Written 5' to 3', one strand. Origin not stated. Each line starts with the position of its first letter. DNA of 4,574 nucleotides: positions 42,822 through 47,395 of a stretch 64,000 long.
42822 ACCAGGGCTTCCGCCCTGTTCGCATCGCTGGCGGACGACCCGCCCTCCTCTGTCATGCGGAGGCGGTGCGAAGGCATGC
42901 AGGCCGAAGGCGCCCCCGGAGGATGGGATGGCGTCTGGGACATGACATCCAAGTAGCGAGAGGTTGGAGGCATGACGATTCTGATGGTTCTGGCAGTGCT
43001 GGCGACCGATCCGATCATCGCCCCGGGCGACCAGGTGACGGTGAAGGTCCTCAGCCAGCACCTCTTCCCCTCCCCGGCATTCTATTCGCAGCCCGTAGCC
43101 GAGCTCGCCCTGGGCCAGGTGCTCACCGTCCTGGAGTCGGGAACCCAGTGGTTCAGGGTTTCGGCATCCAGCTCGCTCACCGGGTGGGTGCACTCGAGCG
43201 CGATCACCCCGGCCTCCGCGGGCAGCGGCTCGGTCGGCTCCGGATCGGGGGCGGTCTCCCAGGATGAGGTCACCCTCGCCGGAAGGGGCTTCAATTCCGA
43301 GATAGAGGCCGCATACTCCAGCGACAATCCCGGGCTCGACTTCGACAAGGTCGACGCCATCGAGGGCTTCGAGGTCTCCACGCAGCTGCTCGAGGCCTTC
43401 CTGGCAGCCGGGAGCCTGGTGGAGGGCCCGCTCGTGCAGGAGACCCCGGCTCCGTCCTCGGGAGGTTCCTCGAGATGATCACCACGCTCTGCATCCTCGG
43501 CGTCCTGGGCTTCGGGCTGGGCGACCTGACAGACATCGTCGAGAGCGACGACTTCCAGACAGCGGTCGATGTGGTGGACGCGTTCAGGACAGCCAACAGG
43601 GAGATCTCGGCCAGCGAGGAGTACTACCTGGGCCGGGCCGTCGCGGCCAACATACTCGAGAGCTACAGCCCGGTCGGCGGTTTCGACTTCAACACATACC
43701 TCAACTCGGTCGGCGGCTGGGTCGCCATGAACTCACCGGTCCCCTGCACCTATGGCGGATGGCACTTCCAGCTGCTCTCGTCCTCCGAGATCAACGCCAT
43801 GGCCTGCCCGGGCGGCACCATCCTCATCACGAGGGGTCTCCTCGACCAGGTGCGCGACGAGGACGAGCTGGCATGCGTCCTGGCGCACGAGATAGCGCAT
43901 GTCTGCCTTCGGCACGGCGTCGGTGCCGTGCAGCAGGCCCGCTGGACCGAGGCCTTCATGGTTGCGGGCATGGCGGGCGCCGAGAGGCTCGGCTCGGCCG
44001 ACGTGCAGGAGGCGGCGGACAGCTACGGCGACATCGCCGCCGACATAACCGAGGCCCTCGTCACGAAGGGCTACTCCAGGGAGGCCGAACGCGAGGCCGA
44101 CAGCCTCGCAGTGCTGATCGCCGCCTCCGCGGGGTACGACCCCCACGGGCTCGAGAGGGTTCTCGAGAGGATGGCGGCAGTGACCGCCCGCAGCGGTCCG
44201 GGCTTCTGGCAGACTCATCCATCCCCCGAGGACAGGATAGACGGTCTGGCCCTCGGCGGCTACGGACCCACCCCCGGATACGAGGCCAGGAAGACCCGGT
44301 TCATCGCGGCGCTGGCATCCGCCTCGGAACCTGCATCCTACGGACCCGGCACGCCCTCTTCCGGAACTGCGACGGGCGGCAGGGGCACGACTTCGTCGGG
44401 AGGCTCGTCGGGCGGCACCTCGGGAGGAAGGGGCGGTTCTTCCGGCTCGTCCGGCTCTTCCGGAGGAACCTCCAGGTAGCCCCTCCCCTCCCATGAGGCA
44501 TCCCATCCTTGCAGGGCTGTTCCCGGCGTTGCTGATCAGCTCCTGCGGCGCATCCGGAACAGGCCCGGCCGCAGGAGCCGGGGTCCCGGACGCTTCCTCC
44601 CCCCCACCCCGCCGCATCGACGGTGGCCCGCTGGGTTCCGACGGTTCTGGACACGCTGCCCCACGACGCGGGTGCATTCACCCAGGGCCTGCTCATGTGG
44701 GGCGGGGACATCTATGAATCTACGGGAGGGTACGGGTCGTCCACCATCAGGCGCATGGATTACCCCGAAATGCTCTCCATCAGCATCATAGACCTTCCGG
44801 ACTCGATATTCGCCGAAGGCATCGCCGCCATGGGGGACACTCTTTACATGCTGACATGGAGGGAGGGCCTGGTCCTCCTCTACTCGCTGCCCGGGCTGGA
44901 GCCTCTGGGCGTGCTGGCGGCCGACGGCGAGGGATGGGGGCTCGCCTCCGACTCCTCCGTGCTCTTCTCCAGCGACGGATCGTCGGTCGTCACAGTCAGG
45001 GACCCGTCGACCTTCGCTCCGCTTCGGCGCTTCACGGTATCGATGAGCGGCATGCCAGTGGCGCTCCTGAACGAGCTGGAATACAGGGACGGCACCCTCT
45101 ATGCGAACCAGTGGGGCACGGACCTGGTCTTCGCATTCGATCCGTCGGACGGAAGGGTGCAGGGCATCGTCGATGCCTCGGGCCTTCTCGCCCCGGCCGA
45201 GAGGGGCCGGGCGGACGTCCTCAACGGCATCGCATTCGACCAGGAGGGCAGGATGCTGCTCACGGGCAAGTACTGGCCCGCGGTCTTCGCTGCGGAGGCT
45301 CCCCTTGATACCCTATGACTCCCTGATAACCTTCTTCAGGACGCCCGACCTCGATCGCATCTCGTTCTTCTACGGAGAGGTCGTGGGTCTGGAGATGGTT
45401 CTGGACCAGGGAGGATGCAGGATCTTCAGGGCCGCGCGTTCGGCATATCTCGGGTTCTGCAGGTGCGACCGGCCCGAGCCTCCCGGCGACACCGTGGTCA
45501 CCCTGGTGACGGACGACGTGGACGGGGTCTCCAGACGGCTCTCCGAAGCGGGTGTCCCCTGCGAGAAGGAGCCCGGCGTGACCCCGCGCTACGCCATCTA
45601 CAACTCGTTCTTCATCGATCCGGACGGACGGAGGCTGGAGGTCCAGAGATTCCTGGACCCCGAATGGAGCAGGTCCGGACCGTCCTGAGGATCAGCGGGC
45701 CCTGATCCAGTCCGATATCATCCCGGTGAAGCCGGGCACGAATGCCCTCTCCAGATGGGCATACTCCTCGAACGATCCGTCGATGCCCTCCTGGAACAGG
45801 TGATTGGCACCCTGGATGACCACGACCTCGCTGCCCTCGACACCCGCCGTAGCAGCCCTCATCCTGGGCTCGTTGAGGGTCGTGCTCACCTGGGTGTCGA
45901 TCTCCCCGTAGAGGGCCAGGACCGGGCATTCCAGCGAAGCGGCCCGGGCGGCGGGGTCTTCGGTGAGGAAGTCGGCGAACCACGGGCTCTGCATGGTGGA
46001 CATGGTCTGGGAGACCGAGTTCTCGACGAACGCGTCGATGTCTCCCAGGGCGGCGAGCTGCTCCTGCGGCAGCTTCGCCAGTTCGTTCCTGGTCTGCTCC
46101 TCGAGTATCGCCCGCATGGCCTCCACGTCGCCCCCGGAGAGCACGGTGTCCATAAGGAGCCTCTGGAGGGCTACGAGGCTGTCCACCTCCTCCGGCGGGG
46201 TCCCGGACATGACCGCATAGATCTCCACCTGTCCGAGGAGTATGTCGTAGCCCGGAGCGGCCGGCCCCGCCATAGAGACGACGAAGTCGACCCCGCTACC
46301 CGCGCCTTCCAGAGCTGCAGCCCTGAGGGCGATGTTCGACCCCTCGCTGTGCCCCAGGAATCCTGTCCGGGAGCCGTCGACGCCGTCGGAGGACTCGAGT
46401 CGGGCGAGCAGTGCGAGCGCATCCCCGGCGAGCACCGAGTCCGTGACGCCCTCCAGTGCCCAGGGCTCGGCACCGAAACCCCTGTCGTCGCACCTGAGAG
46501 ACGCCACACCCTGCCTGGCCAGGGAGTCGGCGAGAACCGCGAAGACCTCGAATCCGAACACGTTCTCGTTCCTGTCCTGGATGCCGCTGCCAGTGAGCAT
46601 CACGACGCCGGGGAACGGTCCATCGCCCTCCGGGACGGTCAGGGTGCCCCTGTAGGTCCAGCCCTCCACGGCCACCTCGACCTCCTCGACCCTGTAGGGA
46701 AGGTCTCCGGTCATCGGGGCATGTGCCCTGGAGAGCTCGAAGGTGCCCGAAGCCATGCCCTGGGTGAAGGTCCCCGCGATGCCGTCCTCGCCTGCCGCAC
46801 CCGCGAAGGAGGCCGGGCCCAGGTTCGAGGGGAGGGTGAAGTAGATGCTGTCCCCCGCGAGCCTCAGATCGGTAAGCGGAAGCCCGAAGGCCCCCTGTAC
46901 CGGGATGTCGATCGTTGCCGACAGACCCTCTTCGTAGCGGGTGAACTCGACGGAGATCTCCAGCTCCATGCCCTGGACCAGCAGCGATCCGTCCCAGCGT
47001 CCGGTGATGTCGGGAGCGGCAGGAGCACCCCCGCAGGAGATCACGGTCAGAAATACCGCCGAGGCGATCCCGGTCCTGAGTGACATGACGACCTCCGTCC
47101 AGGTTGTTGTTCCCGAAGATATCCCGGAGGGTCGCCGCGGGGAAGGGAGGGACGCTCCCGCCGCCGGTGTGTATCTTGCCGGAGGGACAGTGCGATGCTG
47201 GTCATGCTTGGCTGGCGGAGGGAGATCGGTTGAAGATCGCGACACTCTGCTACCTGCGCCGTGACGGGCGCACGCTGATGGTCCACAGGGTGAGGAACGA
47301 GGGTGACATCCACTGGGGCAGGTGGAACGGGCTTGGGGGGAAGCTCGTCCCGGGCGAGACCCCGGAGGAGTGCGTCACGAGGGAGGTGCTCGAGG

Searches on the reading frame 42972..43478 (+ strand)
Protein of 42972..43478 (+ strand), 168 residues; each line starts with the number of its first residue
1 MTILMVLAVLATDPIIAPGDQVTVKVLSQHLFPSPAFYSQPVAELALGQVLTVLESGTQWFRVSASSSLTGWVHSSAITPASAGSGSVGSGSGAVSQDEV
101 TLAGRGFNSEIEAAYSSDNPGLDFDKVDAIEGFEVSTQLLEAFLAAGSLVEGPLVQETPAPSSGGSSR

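Call 10: search_protein_families(library=pfam, proteins=[window:42972-43478:+], max_evalue=0.001)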
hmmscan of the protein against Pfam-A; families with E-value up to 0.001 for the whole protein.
window:42972-43478:+ (168 aa): 2 families
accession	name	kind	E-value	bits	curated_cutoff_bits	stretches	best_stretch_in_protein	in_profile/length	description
PF08239.17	SH3_3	-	1.4e-07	32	27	1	35-78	9-53/54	Bacterial SH3 domain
PF18348.7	SH3_16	-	0.00011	22.4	25.8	1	31-78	1-49/49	Bacterial dipeptidyl-peptidase Sh3 domain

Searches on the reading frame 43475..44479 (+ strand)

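Call 10: search_protein_families(library=pfam, proteins=[window:43475-44479:+], max_evalue=0.001)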
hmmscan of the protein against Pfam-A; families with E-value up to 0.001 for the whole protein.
window:43475-44479:+ (334 aa): 1 family
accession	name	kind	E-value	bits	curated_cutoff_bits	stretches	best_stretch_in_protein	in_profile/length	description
PF01435.24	Peptidase_M48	-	6.9e-29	101.4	20.3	1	75-257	6-181/186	Peptidase family M48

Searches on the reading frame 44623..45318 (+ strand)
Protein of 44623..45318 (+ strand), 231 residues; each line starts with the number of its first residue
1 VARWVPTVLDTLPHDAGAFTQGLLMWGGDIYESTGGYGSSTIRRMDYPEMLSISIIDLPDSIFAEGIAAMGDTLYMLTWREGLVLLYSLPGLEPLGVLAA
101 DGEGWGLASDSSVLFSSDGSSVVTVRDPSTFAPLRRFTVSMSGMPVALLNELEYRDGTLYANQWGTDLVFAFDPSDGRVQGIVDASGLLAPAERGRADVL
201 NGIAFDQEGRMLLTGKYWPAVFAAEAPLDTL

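Call 10: search_protein_families(library=pfam, proteins=[window:44623-45318:+], max_evalue=0.001)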
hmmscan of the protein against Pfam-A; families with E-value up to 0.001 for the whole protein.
window:44623-45318:+ (231 aa): 1 family
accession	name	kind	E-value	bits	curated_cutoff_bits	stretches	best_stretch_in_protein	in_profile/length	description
PF05096.18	Glu_cyclase_2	-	7.4e-71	238.9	22.3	1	3-223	24-246/249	Glutamine cyclotransferase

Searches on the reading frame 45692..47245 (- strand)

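Call 10: search_protein_families(library=pfam, proteins=[window:45692-47245:-], max_evalue=0.001)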
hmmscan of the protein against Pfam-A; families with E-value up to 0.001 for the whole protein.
window:45692-47245:- (517 aa): 3 families
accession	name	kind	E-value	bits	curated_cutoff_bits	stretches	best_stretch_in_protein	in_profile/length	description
PF12146.15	Hydrolase_4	-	2.8e-06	27.2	27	1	235-313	20-97/239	Serine aminopeptidase, S33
PF06500.17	FrsA-like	-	2.2e-05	23.9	22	1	178-314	160-287/414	Esterase FrsA-like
PF00561.26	Abhydrolase_1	-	0.0007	19.8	25.8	0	233-485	14-241/245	alpha/beta hydrolase fold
